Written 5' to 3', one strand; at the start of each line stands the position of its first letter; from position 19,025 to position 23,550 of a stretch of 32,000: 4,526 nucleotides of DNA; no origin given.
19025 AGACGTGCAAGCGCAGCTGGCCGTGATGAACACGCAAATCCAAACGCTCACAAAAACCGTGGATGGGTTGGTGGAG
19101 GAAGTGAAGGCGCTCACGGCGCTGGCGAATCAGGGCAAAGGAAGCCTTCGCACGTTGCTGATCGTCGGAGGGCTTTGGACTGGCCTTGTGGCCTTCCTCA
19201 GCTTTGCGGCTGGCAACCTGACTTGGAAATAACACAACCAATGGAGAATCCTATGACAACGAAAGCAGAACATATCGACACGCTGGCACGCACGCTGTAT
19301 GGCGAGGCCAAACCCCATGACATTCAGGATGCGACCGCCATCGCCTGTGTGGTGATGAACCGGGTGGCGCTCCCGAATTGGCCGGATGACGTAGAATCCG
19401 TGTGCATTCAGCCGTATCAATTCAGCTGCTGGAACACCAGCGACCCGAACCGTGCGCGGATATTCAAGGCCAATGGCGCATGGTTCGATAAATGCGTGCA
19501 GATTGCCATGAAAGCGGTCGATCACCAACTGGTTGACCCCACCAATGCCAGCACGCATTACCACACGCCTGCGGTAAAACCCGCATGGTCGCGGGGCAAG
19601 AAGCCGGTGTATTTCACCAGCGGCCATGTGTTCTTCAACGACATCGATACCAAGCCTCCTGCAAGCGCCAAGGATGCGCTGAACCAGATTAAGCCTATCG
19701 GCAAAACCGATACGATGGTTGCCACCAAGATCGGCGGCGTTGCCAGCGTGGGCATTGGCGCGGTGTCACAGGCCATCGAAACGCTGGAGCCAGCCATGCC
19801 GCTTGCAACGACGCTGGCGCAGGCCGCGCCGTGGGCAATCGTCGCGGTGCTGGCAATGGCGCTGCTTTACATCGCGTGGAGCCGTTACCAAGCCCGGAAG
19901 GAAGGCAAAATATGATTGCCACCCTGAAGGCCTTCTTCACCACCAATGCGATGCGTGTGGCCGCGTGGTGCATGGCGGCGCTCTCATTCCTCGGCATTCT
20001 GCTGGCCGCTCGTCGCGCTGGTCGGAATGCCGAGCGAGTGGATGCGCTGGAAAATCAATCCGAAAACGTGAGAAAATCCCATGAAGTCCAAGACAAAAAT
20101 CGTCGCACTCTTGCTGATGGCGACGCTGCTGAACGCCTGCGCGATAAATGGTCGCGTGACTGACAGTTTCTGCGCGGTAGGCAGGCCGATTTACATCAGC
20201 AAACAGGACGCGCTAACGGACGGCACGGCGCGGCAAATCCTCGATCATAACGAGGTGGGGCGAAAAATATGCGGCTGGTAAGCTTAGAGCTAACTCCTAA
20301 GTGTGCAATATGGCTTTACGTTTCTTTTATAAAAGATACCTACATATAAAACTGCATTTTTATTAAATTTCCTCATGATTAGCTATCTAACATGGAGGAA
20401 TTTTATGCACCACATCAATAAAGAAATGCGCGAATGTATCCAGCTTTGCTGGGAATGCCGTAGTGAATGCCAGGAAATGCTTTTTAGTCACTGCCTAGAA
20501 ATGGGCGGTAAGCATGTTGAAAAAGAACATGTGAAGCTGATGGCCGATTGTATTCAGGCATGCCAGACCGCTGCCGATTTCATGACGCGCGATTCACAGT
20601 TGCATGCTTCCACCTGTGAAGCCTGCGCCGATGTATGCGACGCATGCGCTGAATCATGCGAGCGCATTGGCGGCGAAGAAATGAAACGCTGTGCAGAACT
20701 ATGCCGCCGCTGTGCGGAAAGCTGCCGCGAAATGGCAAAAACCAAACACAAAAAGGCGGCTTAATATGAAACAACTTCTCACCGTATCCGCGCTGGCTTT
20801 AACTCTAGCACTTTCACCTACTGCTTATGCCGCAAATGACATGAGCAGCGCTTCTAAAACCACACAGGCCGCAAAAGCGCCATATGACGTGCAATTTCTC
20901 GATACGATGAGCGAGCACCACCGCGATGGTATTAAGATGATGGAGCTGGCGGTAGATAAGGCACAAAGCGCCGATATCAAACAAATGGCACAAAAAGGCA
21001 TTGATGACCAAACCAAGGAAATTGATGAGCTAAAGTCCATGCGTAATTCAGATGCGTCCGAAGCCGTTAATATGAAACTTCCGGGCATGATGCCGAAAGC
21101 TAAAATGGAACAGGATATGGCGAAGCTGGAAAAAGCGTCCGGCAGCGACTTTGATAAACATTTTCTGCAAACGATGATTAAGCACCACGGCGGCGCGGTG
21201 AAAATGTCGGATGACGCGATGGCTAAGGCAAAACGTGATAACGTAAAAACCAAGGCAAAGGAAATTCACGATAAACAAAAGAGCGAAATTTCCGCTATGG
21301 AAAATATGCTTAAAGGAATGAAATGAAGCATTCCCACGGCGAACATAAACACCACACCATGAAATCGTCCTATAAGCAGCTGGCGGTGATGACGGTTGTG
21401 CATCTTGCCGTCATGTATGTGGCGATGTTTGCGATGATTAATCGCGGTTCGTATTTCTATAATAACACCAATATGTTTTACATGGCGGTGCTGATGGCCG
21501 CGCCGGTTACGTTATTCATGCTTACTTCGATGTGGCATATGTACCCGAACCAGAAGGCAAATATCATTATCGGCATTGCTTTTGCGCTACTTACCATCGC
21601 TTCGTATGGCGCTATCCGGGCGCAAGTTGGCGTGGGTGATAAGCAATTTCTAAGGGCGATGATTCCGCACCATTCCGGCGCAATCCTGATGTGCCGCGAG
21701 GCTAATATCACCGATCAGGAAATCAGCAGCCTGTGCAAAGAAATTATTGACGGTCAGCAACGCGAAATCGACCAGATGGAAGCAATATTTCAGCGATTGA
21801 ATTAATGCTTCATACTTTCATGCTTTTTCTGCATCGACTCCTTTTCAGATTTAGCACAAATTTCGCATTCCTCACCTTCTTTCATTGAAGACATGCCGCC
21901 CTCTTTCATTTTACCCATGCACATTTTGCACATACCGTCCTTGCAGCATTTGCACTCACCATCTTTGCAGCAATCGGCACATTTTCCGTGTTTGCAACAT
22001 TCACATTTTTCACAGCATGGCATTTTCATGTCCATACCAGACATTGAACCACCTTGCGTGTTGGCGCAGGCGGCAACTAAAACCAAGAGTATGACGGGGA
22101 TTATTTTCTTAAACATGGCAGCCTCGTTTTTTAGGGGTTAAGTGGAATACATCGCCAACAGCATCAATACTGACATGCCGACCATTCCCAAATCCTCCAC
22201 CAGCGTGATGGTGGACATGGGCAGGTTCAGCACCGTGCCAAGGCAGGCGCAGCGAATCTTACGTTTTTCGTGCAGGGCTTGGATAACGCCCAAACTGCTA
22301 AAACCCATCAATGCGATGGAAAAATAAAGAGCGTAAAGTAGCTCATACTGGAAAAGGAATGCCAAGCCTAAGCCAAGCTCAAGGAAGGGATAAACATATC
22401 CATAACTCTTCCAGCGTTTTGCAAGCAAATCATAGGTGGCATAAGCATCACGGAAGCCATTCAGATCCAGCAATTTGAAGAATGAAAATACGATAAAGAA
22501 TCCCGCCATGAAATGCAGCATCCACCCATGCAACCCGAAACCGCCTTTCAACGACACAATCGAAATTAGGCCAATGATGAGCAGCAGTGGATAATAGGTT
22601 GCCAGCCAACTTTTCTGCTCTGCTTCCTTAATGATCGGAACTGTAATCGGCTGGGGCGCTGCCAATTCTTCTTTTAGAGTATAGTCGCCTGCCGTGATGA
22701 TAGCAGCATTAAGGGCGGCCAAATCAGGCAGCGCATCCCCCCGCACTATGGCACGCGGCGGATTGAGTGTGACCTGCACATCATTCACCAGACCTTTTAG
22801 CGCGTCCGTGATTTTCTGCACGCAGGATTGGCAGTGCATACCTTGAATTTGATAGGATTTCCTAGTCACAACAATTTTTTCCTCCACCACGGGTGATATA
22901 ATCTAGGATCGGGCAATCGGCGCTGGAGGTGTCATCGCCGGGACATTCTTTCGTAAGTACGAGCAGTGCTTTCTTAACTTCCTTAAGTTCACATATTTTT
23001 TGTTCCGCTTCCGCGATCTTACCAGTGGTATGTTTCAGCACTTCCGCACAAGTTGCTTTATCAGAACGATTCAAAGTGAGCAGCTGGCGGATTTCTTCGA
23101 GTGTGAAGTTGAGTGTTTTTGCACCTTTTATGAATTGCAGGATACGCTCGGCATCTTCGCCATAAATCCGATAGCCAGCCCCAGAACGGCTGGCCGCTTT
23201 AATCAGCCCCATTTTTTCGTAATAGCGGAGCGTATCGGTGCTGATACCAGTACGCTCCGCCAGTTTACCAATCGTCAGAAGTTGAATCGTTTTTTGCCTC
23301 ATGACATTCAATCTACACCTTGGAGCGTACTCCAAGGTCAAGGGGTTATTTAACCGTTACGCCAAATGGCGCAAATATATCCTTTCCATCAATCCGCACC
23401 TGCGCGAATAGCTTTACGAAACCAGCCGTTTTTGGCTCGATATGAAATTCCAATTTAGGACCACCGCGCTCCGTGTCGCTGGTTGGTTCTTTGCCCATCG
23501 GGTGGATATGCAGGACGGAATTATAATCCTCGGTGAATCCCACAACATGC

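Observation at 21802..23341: MerR-controlled trio: regulator, HMA-MauE-like membrane protein and secreted Cys-rich lipoprotein, a candidate undescribed metal-handling system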

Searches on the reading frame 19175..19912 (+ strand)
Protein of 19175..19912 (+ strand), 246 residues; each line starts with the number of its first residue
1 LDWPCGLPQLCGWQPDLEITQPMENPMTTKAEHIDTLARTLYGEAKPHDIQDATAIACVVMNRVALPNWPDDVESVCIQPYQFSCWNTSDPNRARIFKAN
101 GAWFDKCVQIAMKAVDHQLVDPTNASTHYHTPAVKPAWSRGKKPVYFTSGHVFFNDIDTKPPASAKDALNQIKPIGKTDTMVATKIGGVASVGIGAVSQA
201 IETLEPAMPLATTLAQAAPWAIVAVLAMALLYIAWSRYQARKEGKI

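Call 35: search_protein_families(library=ncbifam, proteins=[window:19175-19912:+], max_evalue=0.00001)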
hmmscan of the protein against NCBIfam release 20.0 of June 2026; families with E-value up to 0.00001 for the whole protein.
window:19175-19912:+ (246 aa): 1 family
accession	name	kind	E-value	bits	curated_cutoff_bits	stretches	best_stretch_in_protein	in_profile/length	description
TIGR02869.1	spore_SleB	equivalog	2e-09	37.6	236.5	1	27-138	82-184/201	spore cortex-lytic enzyme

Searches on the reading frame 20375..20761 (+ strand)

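Call 4: search_protein_families(library=pfam, proteins=[window:20375-20761:+], max_evalue=0.01)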
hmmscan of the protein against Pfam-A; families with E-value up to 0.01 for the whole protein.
window:20375-20761:+ (129 aa): 1 family
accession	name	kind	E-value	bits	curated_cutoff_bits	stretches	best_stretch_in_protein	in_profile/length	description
PF03860.21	DUF326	-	3.3e-05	24.1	20.4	0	103-120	4-21/21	Domain of Unknown Function (DUF326)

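Call 5: search_protein_families(library=ncbifam, proteins=[window:20375-20761:+], max_evalue=0.01)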
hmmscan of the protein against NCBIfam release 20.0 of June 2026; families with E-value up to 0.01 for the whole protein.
window:20375-20761:+ (129 aa): 1 family
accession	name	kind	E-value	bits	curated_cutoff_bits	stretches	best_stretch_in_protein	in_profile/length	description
TIGR04401.1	TAT_Cys_rich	subfamily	2.2e-05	24.7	100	1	37-119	64-150/151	Csp1 family four helix bundle copper storage protein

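Call 76: search_protein_families(library=phrogs, proteins=[window:20375-20761:+], max_evalue=0.01)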
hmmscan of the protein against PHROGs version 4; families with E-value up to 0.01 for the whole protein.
window:20375-20761:+ (129 aa): 0 families

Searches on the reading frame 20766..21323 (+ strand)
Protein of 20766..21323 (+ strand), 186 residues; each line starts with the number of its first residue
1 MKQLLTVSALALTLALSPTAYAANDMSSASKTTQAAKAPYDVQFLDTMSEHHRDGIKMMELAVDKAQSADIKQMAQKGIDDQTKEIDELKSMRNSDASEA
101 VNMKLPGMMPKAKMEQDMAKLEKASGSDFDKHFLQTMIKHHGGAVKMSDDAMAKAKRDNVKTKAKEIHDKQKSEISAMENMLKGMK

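Call 4: search_protein_families(library=pfam, proteins=[window:20766-21323:+], max_evalue=0.01)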
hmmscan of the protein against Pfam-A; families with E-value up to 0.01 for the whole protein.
window:20766-21323:+ (186 aa): 3 families
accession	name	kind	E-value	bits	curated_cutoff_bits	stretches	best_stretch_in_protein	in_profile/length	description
PF03713.19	DUF305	-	1.7e-41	142.3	27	2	41-182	1-151/151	Domain of unknown function (DUF305)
PF13628.12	DUF4142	-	1e-17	65.1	27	2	41-174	3-131/138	Domain of unknown function (DUF4142)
PF09537.16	DUF2383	-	3.4e-05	24.4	30.8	1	45-153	6-110/111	Domain of unknown function (DUF2383)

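Call 5: search_protein_families(library=ncbifam, proteins=[window:20766-21323:+], max_evalue=0.01)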
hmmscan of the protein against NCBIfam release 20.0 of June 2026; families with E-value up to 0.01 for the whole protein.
window:20766-21323:+ (186 aa): 1 family
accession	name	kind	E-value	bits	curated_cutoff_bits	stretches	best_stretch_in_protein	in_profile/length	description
NF049983.1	CopM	equivalog_domain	6.1e-19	67.8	90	2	111-181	5-72/73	CopM family metallochaperone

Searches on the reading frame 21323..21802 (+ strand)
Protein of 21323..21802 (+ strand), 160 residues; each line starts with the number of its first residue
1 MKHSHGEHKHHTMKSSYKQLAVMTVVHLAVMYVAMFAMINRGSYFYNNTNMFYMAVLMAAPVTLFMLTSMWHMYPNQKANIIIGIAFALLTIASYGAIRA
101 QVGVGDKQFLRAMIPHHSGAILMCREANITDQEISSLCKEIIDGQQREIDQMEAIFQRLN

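Call 4: search_protein_families(library=pfam, proteins=[window:21323-21802:+], max_evalue=0.01)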
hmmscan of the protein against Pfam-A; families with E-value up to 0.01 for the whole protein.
window:21323-21802:+ (160 aa): 2 families
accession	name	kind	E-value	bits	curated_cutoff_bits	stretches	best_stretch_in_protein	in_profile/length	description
PF03713.19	DUF305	-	3.5e-12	47.1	27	1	101-155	94-150/151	Domain of unknown function (DUF305)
PF10693.14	DUF2499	-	0.0033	18.1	22.1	0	86-126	18-56/89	Protein of unknown function (DUF2499)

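Call 5: search_protein_families(library=ncbifam, proteins=[window:21323-21802:+], max_evalue=0.01)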
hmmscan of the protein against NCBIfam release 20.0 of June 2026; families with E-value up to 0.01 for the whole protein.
window:21323-21802:+ (160 aa): 1 family
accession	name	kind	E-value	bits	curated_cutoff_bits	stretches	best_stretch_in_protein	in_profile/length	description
NF049983.1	CopM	equivalog_domain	6.1e-12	45.4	90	1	104-154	19-71/73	CopM family metallochaperone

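Call 76: search_protein_families(library=phrogs, proteins=[window:21323-21802:+], max_evalue=0.01)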
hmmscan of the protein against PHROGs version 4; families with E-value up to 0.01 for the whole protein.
window:21323-21802:+ (160 aa): 0 families

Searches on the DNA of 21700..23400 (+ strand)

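Call 6: search_dna_similar(query=window:21700-23400:+, collection=plasmids, mode=distant)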
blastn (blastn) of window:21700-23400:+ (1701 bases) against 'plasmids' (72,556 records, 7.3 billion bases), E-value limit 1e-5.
No match.
